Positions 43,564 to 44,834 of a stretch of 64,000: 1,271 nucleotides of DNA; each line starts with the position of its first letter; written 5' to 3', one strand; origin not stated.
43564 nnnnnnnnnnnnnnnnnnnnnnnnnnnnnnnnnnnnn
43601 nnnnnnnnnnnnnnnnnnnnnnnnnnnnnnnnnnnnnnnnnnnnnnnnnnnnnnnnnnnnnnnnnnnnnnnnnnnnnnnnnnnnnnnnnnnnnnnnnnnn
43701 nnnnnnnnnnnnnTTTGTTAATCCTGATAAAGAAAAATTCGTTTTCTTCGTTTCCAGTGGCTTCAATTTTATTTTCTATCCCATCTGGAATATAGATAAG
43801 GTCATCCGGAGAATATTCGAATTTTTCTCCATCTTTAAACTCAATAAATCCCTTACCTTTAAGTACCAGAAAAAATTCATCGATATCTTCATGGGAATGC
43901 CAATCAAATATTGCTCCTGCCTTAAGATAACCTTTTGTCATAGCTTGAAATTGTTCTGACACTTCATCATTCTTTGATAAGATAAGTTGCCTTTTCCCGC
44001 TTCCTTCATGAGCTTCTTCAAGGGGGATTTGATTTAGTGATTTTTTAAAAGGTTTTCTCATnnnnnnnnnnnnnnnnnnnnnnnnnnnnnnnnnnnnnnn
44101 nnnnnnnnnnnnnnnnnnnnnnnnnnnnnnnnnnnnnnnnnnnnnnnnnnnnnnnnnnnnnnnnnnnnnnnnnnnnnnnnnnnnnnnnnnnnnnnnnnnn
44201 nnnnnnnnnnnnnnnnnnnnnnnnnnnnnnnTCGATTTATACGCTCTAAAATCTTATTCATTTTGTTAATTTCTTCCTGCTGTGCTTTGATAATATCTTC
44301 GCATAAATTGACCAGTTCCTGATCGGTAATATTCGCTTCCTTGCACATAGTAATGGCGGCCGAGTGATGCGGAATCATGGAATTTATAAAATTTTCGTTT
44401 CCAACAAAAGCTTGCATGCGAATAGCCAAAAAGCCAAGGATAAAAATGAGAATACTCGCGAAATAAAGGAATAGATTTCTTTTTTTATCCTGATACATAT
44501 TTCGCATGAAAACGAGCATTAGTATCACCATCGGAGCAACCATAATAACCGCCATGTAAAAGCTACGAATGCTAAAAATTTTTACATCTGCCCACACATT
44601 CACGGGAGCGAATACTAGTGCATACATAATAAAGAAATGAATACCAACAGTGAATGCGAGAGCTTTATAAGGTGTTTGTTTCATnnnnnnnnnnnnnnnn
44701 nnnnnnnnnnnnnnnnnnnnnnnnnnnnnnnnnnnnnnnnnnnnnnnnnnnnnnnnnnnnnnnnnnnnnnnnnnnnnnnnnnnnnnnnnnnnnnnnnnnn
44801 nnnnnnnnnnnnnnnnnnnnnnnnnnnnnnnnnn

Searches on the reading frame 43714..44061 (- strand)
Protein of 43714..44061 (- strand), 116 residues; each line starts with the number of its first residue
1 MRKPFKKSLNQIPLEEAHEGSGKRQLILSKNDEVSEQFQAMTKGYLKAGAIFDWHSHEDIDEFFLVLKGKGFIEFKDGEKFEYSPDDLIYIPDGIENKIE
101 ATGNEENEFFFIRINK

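Call 89: search_protein_families(library=pfam, max_evalue=0.00001, proteins=[window:43714-44061:-])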
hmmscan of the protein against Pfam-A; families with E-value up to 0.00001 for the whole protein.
seq(116 aa): 2 families
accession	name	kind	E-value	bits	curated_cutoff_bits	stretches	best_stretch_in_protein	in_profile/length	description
PF07883.17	Cupin_2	-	7.5e-13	48.4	27.2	1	46-112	5-69/70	Cupin domain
PF05899.18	Cupin_3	-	9.2e-06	25.7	23.5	0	54-100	19-65/74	EutQ-like cupin domain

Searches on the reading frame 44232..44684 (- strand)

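Call 89: search_protein_families(library=pfam, max_evalue=0.00001, proteins=[window:44232-44684:-])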
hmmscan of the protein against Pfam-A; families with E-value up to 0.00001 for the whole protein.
seq(151 aa): 1 family
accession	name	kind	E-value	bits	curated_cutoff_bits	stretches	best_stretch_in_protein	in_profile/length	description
PF03713.19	DUF305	-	1.6e-11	44.9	27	1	97-146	100-151/151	Domain of unknown function (DUF305)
